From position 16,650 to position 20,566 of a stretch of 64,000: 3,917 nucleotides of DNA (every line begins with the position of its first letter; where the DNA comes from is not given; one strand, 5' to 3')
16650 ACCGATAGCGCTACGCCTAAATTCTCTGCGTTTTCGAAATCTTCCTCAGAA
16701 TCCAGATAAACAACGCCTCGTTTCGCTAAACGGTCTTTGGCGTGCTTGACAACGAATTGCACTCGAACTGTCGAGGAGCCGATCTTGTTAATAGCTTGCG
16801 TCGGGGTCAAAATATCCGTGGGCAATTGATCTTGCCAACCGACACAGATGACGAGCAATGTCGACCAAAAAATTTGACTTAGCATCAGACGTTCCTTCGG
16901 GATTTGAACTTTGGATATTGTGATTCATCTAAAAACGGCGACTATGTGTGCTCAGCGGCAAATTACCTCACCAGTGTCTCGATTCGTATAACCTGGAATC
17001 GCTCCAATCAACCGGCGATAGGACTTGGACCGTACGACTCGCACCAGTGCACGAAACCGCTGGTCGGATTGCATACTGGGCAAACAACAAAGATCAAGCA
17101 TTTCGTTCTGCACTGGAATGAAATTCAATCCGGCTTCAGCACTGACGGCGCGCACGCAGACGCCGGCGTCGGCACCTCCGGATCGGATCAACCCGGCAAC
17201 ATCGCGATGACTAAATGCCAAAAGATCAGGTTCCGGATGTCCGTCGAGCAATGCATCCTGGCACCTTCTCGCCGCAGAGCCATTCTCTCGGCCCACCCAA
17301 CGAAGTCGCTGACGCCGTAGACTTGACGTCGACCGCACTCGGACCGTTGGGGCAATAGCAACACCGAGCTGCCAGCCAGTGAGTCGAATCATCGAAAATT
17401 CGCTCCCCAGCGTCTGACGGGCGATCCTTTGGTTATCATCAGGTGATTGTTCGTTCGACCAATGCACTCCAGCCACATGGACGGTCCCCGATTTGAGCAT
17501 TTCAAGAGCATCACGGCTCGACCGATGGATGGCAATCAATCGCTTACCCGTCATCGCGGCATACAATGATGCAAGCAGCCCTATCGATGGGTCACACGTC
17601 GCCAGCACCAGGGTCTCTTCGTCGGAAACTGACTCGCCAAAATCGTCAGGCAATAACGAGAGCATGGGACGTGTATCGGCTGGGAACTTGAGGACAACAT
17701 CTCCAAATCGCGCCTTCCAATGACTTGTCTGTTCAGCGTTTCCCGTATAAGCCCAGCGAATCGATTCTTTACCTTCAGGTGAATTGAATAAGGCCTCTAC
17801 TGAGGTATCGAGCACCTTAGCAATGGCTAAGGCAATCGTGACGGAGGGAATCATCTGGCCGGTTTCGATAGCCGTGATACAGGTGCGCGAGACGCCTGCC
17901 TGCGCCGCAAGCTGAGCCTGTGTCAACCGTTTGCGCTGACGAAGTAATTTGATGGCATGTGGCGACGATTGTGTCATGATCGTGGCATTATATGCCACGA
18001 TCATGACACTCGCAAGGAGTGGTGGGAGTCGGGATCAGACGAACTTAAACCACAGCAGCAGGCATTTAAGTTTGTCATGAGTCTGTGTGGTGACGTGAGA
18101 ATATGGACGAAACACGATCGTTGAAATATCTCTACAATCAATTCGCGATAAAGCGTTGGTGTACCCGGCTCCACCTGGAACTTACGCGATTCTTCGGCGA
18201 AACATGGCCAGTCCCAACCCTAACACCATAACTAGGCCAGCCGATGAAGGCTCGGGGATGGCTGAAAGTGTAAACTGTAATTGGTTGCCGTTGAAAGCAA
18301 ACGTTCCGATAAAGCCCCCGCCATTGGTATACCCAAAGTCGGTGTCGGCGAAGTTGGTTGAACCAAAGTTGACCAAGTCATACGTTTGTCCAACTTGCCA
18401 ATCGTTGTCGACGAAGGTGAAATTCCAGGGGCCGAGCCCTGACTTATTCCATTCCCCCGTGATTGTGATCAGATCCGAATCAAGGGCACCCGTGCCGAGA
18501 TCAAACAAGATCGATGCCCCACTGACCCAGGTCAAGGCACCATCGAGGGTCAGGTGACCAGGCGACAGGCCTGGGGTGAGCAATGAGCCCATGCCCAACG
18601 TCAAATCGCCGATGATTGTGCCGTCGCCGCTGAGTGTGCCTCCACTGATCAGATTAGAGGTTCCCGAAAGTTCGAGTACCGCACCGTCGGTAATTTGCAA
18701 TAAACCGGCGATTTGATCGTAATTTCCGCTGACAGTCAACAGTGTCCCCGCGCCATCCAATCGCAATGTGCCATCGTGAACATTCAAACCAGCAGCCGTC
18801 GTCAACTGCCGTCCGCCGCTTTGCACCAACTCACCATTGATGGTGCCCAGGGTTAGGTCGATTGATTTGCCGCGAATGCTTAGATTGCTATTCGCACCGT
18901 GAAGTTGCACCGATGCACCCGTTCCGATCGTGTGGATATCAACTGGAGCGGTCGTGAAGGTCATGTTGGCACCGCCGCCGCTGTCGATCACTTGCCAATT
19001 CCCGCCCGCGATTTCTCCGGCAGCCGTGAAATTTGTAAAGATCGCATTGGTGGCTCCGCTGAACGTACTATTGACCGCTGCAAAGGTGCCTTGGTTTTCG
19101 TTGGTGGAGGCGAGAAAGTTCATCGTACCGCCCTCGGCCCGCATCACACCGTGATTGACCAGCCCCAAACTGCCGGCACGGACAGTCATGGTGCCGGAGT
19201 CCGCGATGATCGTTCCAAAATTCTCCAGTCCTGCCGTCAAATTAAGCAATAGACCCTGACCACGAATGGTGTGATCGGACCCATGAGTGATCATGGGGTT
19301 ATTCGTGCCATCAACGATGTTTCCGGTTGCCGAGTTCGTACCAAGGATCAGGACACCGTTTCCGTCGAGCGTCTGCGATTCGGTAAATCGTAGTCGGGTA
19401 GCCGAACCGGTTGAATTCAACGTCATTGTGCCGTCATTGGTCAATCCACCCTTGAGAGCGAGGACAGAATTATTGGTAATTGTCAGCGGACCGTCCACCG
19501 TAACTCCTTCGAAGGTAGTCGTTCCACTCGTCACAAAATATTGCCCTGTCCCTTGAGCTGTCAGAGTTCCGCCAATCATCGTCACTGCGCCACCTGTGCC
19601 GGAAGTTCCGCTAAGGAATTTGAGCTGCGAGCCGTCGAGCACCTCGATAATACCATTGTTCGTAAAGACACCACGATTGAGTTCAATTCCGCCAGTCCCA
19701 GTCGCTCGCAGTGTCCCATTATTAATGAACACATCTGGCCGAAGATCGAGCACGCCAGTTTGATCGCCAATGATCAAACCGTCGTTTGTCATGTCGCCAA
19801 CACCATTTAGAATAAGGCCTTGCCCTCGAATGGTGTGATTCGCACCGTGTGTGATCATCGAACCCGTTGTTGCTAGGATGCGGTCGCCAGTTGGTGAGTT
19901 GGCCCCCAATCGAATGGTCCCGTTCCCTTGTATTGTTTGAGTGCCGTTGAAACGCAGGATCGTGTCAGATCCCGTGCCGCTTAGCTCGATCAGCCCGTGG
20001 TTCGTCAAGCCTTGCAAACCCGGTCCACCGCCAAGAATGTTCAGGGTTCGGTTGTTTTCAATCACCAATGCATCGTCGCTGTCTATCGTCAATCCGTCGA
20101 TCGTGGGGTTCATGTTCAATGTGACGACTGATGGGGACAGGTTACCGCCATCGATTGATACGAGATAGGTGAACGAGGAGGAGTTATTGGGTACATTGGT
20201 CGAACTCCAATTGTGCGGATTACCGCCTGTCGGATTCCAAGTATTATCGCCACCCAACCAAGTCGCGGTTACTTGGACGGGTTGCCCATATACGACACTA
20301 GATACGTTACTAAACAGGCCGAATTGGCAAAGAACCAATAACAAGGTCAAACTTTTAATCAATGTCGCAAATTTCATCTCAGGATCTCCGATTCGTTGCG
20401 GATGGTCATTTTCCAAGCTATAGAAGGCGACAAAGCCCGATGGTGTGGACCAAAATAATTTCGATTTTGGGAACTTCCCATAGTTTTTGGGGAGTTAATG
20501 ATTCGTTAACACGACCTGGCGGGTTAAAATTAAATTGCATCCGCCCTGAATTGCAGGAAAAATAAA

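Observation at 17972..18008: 37-bp perfect palindrome spanning the start codon of an XRE-PBP regulator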

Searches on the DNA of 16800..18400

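Call 37: search_rna_families(source=window, start=16800, end=18400, threshold=evalue, max_evalue=1)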
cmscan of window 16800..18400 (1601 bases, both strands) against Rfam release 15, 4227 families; matches with E-value up to 1: 0.
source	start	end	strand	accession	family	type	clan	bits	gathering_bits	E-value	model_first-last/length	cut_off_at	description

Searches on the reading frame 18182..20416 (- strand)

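Call 6: search_protein_families(library=pfam, proteins=[window:18182-20416:-], max_evalue=0.01)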
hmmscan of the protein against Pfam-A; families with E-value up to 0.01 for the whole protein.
window:18182-20416:- (744 aa): 0 families

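Call 7: search_protein_families(library=ncbifam, proteins=[window:18182-20416:-], max_evalue=0.01)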
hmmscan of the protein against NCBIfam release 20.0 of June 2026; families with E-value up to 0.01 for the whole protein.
window:18182-20416:- (744 aa): 2 families
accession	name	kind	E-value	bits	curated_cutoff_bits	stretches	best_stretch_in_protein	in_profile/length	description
TIGR02595.1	PEP_CTERM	domain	0.00098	19.8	16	1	720-743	1-23/24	PEP-CTERM sorting domain-containing protein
NF038120.1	PEP_CTERM_QFxxD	subfamily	0.0036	17.2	80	1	677-742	144-213/215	NF038120 family PEP-CTERM protein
